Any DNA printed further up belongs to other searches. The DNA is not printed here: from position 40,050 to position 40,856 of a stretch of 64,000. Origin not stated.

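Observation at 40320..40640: H-Y-E type ADP-ribosyltransferase-like module at the extreme C-terminus of the giant RNAP protein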

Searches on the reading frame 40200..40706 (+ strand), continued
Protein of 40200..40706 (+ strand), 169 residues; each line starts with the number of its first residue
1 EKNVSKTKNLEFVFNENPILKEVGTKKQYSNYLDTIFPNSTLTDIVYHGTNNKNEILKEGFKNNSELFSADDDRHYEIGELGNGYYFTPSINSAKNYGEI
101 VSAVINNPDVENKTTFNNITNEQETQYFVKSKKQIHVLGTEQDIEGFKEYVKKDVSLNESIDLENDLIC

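Call 58: find_encoding_contigs(protein=P0120, flank=10000, max_places=2)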
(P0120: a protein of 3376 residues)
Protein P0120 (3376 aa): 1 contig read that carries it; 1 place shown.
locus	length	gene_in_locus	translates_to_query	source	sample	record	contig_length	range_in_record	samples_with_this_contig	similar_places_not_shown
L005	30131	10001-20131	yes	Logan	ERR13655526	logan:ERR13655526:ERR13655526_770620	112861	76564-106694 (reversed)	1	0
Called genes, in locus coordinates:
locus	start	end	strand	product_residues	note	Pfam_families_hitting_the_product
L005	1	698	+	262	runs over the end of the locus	-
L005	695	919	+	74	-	-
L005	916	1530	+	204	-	PF25702:CrAss_Ring_2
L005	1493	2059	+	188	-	-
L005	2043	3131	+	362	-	PF24228:CrAss_Ring_1 (faint)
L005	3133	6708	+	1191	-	PF25731:crAss_MUZ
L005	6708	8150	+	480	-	-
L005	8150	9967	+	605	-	-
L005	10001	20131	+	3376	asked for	-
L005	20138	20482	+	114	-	PF19174:DUF5856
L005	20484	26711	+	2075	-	-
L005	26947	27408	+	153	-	-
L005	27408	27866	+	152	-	-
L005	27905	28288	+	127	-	-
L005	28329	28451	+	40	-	-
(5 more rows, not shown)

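Call 59: find_encoding_contigs(protein=P0142, flank=8000, max_places=1)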
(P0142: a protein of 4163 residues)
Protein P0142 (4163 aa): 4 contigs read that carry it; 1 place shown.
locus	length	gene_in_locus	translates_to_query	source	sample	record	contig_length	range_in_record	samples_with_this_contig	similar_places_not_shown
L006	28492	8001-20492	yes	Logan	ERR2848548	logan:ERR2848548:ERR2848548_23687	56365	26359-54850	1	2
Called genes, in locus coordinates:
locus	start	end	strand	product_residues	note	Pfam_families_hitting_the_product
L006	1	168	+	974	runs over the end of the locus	-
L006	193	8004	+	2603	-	-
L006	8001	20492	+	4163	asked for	PF25176:DUF7831 (weak)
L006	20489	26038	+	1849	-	-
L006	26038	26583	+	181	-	-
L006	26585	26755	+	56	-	-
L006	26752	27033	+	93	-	-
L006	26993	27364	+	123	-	-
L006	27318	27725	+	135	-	-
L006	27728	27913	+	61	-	-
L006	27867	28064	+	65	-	-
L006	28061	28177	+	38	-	-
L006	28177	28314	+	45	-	-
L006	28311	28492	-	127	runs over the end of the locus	PF01503:PRA-PH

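Call 60: find_encoding_contigs(protein=P0072, flank=8000, max_places=1)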
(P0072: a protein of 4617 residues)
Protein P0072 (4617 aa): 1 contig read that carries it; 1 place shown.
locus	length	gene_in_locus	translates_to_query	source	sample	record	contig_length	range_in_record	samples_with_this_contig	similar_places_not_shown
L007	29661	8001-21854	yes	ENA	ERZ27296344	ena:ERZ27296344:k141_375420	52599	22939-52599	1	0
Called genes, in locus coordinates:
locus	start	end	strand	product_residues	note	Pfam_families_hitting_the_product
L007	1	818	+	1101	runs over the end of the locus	-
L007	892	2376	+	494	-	PF19058:DUF5754 (weak)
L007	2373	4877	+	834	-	-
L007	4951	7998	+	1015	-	-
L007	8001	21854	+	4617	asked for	PF16007:DUF4777 (faint)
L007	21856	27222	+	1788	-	-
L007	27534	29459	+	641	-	PF00963:Cohesin (weak), PF18962:Por_Secre_tail (weak)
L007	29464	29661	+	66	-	?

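Call 61: search_solved_structures(query=P0072, max_evalue=0.001)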
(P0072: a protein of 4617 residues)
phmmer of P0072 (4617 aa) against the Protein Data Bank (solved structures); distinct sequences matched with E-value up to 0.001: 0.

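Call 62: search_solved_structures(query=P0048, max_evalue=0.001)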
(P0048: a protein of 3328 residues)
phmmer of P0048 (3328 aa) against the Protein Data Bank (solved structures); distinct sequences matched with E-value up to 0.001: 0.

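Call 63: search_protein_families(library=ncbifam, proteins=[window:40200-40706:+, P0001, P0036, P0054], max_evalue=0.1)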
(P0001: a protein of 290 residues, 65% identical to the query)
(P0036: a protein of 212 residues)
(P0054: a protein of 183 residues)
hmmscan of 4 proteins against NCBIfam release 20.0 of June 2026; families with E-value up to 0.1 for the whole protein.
window:40200-40706:+ (169 aa): 0 families

P0001 (290 aa): 0 families

P0036 (212 aa): 1 family
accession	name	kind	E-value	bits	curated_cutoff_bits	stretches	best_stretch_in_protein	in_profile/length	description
NF006272.1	PRK08432.1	equivalog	0.041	13.5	219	1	165-207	92-134/274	flagellar motor switch protein FliY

P0054 (183 aa): 0 families

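Call 64: search_protein_families(library=phrogs, proteins=[P0001, P0036, P0054, P0004], max_evalue=0.1)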
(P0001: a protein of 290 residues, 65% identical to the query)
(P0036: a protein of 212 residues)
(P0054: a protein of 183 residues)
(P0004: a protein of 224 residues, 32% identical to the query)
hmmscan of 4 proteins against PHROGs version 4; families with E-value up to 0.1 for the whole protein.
P0001 (290 aa): 2 families
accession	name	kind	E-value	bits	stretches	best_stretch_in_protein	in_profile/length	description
phrog_6170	-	unknown function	0.0015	20.1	1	161-218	22-79/118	-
phrog_21376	-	unknown function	0.011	14.1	1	144-222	527-603/1664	-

P0036 (212 aa): 2 families
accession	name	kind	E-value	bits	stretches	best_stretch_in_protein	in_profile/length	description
phrog_21376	-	unknown function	6.8e-06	24.7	1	53-203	531-680/1664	-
phrog_5541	-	unknown function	0.01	16.9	0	161-201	63-103/130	-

P0054 (183 aa): 2 families
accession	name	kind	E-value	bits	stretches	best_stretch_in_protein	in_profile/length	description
phrog_21376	-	unknown function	0.0011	17.4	1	48-122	534-612/1664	-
phrog_21262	-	unknown function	0.013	16.8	1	127-150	13-36/76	-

P0004 (224 aa): 2 families
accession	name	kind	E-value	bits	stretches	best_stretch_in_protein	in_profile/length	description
phrog_21376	-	unknown function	4.4e-05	22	1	49-216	528-679/1664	-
phrog_8642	-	unknown function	0.035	14.7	0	164-198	129-161/177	-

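Call 72: find_related_loci(query=window:40221-40706:+, collection=viral_contigs, flank=6000)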
Query window:40221-40706:+ (162 aa) in viral_contigs; peptide patterns used: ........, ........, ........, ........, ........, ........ (x = any residue, [..] = any of these).
5 stretches matched a pattern, but none encodes a relative of the query by tblastn (E <= 1e-3).

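Call 73: find_related_loci(query=A2, collection=viral_contigs, flank=8000)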
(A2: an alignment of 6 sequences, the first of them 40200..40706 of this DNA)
Query A2 (169 aa) in viral_contigs; peptide patterns used: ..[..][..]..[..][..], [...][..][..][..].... (x = any residue, [..] = any of these).
452 stretches matched a pattern; 182 encode a relative of the query (tblastn E <= 1e-3); the best 80 are kept; 80 distinct loci.
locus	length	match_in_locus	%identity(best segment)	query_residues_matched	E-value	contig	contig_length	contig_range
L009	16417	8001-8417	65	13-151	6e-61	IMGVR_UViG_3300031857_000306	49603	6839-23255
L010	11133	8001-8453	60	1-151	3e-58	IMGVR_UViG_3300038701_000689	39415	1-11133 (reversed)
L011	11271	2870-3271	61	27-166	5e-54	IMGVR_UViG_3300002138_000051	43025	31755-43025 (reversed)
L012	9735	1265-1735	35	6-156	1e-23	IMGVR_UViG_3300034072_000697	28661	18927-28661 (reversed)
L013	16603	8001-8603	33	7-154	9e-24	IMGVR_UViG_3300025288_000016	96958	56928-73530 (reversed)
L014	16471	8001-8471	35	6-156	1e-23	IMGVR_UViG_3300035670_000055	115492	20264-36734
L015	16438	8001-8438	36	3-153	3e-22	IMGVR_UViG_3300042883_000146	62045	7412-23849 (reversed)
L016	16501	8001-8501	38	3-164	4e-22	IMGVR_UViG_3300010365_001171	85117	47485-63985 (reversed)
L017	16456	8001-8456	36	13-151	5e-22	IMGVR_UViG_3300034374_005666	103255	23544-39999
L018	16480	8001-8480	36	1-151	7e-22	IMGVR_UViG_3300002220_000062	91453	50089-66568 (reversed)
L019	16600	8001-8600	31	1-152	2e-21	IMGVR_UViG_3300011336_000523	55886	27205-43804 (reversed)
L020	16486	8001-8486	39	1-152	1e-20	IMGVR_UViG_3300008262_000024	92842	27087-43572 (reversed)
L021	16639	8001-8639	34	1-152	2e-20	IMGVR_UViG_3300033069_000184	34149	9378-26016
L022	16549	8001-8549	32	13-161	1e-19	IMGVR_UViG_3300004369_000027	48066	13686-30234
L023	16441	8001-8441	35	13-152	6e-19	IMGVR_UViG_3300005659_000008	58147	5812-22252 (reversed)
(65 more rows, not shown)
